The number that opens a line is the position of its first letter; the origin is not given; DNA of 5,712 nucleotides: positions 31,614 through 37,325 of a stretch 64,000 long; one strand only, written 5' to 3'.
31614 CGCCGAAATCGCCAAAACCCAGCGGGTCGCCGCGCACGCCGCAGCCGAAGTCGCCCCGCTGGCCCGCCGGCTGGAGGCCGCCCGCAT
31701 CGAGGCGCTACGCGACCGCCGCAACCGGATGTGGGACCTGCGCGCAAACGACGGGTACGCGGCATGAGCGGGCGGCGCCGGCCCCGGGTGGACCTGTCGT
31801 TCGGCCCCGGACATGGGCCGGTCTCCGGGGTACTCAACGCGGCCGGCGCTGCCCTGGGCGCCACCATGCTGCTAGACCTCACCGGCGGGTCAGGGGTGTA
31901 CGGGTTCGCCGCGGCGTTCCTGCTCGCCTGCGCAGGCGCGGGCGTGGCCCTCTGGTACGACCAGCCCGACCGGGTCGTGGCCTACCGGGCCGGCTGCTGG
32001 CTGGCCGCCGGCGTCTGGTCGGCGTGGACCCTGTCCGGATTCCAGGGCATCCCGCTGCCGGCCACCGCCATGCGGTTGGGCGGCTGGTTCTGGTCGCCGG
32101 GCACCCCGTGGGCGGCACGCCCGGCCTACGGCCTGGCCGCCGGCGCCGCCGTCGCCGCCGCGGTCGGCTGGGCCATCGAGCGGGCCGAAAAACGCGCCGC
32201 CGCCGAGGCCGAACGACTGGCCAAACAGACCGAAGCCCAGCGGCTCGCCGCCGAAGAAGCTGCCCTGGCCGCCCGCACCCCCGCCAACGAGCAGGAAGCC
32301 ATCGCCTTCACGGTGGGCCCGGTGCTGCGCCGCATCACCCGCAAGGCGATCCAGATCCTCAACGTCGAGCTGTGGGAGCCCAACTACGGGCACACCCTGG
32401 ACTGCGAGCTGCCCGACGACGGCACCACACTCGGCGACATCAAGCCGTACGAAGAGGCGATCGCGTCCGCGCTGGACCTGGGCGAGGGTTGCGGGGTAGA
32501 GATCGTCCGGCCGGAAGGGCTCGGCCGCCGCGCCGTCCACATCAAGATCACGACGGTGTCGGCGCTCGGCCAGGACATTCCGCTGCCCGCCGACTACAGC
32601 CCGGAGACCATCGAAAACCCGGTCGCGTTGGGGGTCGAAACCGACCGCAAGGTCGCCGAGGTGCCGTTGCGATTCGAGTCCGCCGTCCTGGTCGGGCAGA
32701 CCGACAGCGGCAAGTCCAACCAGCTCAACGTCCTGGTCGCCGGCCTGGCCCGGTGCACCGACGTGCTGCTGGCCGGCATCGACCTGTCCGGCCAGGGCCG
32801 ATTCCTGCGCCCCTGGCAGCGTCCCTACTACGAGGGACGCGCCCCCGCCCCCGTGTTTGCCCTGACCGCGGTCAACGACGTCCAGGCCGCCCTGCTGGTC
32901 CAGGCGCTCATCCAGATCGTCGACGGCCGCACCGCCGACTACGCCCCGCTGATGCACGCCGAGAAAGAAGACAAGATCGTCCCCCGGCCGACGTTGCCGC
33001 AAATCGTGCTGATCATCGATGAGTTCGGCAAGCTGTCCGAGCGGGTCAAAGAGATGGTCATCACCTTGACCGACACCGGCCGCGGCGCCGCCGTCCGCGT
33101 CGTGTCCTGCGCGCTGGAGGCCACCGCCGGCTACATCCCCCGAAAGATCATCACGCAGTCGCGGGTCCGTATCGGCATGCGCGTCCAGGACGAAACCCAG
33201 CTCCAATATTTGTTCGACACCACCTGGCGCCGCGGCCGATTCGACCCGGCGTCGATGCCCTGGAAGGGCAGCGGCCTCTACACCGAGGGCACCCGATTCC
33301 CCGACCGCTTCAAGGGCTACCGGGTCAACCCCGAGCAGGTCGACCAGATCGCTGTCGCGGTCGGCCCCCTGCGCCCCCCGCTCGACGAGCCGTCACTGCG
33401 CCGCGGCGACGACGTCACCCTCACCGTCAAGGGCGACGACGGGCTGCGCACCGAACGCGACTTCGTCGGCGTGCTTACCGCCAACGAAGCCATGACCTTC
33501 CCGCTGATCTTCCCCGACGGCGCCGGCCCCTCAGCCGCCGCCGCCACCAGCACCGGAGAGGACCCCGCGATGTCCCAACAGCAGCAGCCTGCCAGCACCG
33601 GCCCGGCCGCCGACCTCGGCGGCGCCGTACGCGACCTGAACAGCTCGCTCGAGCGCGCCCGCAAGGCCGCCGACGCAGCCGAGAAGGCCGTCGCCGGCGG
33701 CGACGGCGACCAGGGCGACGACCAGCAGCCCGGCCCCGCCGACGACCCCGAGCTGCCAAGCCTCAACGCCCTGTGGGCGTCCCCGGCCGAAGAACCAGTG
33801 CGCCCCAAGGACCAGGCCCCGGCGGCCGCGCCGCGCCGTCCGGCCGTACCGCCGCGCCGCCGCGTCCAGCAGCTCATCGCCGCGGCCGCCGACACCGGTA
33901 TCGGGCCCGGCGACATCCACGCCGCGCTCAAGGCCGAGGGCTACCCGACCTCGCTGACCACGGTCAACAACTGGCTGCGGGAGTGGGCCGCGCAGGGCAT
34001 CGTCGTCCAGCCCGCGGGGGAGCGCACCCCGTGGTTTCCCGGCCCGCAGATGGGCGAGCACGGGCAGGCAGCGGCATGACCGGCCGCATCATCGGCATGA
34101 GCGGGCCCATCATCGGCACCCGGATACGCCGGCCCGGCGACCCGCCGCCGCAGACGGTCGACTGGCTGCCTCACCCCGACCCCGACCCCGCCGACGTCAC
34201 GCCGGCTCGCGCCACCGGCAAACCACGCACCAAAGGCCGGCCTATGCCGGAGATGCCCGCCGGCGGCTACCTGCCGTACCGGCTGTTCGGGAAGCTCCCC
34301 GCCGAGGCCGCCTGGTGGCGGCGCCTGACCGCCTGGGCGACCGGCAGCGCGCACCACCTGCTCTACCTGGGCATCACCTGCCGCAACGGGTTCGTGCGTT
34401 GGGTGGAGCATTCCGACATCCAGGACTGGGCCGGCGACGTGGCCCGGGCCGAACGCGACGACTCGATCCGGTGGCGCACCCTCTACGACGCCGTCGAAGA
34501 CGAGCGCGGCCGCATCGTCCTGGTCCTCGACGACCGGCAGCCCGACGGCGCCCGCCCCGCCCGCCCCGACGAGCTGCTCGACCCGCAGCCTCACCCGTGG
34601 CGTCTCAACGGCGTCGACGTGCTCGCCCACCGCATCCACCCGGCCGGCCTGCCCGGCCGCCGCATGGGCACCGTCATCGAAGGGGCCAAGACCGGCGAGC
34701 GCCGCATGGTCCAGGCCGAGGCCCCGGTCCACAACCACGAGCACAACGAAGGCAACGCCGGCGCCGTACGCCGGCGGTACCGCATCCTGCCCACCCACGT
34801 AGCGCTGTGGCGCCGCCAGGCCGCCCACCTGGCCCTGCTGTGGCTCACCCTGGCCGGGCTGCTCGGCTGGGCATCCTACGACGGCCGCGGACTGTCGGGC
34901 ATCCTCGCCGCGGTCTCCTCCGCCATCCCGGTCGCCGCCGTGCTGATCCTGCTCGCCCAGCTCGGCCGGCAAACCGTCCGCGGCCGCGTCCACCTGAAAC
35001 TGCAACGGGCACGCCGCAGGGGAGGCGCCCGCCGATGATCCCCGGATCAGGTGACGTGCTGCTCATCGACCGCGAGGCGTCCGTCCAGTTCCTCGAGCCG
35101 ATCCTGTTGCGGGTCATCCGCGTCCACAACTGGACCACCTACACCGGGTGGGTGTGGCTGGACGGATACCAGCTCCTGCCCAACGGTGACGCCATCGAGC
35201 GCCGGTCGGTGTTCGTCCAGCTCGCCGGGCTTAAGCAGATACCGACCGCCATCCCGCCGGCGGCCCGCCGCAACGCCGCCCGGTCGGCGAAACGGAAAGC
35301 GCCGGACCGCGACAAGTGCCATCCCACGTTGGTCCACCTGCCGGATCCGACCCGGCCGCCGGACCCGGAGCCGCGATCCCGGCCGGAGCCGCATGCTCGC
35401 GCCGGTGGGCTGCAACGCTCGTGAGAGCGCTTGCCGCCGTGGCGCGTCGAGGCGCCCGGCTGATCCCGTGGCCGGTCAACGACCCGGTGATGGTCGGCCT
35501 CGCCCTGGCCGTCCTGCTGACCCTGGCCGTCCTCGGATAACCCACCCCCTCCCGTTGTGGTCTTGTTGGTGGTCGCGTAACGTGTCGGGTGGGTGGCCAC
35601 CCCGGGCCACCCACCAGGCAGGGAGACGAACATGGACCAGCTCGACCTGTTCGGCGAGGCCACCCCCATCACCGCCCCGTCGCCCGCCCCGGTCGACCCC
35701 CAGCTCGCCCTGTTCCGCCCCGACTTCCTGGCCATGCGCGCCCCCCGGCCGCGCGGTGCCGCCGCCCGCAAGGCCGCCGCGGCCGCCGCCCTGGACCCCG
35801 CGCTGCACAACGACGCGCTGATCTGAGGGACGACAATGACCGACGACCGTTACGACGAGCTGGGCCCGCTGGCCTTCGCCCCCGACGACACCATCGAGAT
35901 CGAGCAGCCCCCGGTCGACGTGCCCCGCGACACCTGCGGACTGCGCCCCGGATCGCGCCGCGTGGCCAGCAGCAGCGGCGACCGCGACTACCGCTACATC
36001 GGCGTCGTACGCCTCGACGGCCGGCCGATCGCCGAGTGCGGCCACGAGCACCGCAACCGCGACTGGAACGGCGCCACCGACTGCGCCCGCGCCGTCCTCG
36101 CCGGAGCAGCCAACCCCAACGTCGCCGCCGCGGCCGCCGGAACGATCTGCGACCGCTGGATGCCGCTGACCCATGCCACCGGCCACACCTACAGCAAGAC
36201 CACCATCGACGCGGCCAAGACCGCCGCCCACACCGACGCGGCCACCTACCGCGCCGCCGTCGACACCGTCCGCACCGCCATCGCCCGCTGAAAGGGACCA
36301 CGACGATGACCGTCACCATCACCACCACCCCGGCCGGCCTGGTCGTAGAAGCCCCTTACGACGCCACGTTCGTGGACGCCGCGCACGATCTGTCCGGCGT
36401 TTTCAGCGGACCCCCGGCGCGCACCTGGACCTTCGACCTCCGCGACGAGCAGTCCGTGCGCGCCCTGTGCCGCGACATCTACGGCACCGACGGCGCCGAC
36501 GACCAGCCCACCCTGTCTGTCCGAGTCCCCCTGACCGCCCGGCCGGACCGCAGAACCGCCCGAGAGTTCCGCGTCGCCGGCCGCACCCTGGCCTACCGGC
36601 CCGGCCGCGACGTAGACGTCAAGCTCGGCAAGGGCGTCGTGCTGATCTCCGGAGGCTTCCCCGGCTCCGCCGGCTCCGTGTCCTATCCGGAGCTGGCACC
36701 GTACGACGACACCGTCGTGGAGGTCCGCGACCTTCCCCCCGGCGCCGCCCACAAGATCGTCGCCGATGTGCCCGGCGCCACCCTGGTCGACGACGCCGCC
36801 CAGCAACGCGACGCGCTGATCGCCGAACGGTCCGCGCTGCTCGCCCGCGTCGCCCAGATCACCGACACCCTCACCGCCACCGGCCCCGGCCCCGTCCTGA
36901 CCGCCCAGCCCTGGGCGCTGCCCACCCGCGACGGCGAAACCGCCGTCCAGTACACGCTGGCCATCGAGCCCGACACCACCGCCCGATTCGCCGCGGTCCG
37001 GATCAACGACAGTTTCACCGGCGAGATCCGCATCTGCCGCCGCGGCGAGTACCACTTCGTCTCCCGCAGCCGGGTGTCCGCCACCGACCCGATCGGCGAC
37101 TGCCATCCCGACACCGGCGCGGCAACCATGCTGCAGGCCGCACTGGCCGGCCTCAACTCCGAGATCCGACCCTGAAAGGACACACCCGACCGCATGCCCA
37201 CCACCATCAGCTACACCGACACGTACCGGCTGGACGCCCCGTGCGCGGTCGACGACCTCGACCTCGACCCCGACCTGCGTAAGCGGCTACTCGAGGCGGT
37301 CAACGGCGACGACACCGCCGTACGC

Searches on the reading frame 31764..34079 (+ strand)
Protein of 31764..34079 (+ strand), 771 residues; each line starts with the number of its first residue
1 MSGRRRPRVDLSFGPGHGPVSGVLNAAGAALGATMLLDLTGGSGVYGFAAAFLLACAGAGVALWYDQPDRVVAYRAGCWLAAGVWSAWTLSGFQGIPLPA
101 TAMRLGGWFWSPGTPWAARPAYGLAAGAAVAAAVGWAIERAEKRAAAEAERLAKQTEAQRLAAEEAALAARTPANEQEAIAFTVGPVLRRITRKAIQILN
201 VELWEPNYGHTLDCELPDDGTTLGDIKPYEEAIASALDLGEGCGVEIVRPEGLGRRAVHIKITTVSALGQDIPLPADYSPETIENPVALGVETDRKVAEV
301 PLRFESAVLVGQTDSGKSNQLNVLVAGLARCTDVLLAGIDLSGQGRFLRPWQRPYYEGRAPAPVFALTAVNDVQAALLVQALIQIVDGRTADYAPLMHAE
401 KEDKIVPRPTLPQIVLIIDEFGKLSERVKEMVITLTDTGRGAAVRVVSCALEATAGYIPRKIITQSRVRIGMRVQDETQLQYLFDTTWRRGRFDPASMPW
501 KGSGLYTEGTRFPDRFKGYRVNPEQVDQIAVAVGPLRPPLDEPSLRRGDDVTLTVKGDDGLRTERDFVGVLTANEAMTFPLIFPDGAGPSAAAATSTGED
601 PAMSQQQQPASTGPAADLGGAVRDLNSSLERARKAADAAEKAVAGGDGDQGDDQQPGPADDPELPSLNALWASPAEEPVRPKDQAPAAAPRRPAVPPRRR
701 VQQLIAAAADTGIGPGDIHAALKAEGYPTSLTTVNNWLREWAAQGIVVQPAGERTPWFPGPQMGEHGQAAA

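Call 13: search_protein_families(library=pfam, proteins=[window:31764-34079:+], max_evalue=0.01)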
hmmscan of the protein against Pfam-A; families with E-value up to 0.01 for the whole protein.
window:31764-34079:+ (771 aa): 1 family
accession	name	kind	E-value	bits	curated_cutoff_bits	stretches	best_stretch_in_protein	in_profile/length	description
PF01580.24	FtsK_SpoIIIE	-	0.0019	18.1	24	1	284-341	17-79/221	FtsK/SpoIIIE family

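Call 72: search_protein_families(library=ncbifam, proteins=[window:31764-34079:+], max_evalue=0.01)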
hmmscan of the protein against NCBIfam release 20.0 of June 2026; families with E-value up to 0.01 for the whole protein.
window:31764-34079:+ (771 aa): 1 family
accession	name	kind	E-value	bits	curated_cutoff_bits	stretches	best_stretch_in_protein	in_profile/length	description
TIGR03924.1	T7SS_EccC_a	equivalog_domain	0.01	14.6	509.15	0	308-331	454-477/673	type VII secretion protein EccCa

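Call 76: search_solved_structures(query=window:31764-34079:+, max_evalue=1)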
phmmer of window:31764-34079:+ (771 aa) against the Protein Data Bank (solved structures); distinct sequences matched with E-value up to 1: 8.
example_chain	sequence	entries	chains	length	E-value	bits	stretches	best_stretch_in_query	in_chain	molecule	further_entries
2iuu_A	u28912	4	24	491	0.046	15.2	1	394-530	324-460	DNA TRANSLOCASE FTSK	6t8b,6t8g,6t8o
5nbc_A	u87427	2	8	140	0.2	13.1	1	696-749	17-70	Ferric uptake regulation protein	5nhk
4xgc_A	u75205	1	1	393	0.45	11.9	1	358-472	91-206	Origin recognition complex subunit 1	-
7jgr_A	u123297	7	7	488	0.67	11.3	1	358-472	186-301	Origin recognition complex subunit 1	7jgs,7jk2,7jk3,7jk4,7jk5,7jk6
7dll_A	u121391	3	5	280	0.85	11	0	37-67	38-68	(S)-specific carbonyl reductase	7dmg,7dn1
7dld_A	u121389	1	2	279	0.9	10.9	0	37-67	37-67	Carbonyl Reductase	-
7dlm_A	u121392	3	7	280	0.9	10.9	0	37-67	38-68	Carbonyl Reductase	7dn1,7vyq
3ctm_A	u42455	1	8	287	0.93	10.8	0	37-67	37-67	Carbonyl Reductase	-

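Call 77: search_dna_similar(query=window:31764-34079:+, collection=phages, mode=protein, max_evalue=0.00001, max_rows=12)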
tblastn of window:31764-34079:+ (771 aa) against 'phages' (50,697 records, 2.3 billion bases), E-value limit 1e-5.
Records with a match: 13; places in all: 13; records where one place covers at least 80% of the query: 0.
Best place of each record, by identity: <60% 13.
By first word of the organism name: Streptomyces 12; Thermobifida 1.
By host as written in the record: Streptomyces lividans JI 1326 7; Streptomyces sp. ZL12 2; Streptomyces griseus ATCC 10137 2; Thermobifida fusca NTU22 1; Streptomyces mirabilis NRRL B-2400 1.
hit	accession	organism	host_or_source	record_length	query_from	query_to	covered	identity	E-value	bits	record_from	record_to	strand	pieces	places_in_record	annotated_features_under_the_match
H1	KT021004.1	Thermobifida phage P1312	Thermobifida fusca NTU22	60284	174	548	49%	30.9%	2e-39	164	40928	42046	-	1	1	DNA segregation ATPase FtsK/SpoIII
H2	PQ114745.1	Streptomyces phage Spocter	Streptomyces lividans JI 1326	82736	184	554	48%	30.3%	6e-31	137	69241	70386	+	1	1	99: FtsK-like DNA translocase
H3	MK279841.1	Streptomyces phage Hiyaa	Streptomyces lividans JI 1326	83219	184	554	48%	30.3%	7e-31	137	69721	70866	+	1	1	102: DNA translocase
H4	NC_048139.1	Streptomyces phage Hiyaa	Streptomyces lividans JI 1326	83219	184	554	48%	30.3%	7e-31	137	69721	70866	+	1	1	102: FtsK/SpoIIIE-like protein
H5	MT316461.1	Streptomyces phage Galactica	Streptomyces mirabilis NRRL B-2400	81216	198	546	45%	31.6%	2e-28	129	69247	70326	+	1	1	99: FtsK-like DNA translocase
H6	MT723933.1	Streptomyces phage Keanu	Streptomyces lividans JI 1326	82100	176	526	46%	30.5%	4e-27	124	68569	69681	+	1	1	94: FtsK-like DNA translocase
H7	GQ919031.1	Streptomyces phage ZL12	Streptomyces sp. ZL12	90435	201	513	41%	30.4%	1e-23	113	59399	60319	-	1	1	hypothetical protein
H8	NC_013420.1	Streptomyces phage ZL12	Streptomyces sp. ZL12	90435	201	513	41%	30.4%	1e-23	113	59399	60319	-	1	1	hypothetical protein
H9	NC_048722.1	Streptomyces phage Wofford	Streptomyces griseus ATCC 10137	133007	282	558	36%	25.2%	2e-6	57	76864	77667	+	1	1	108: FtsK/SpoIIIE-like protein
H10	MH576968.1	Streptomyces phage Wofford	Streptomyces griseus ATCC 10137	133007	282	558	36%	25.2%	2e-6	57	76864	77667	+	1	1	108: FtsK-like DNA translocase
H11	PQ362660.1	Streptomyces phage Elmer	Streptomyces lividans JI 1326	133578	282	558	36%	25.2%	3e-6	57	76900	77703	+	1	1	112: FtsK-like DNA translocase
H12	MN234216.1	Streptomyces phage Gilgamesh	Streptomyces lividans JI 1326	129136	282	526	32%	26.3%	1e-8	65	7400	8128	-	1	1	10: FtsK-like DNA translocase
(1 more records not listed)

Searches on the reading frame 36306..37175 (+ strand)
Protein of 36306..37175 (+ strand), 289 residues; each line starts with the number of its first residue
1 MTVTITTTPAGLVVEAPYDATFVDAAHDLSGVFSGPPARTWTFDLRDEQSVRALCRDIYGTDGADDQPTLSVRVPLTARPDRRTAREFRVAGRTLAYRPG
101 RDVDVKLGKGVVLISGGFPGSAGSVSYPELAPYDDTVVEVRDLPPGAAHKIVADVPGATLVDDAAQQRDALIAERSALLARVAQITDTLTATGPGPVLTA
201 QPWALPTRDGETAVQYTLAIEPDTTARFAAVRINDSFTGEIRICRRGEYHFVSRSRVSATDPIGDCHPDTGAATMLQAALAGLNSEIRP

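Call 14: search_protein_families(library=pfam, proteins=[window:36306-37175:+], max_evalue=0.01)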
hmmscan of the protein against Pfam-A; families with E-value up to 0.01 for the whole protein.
window:36306-37175:+ (289 aa): 1 family
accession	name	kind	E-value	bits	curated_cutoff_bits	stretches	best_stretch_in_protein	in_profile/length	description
PF02824.27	TGS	-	0.00088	19.7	22.2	0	4-30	2-27/60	TGS domain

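Call 96: search_protein_families(library=padloc, proteins=[window:36306-37175:+], max_evalue=0.01)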
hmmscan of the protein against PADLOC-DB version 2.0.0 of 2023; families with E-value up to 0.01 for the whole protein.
window:36306-37175:+ (289 aa): 0 families
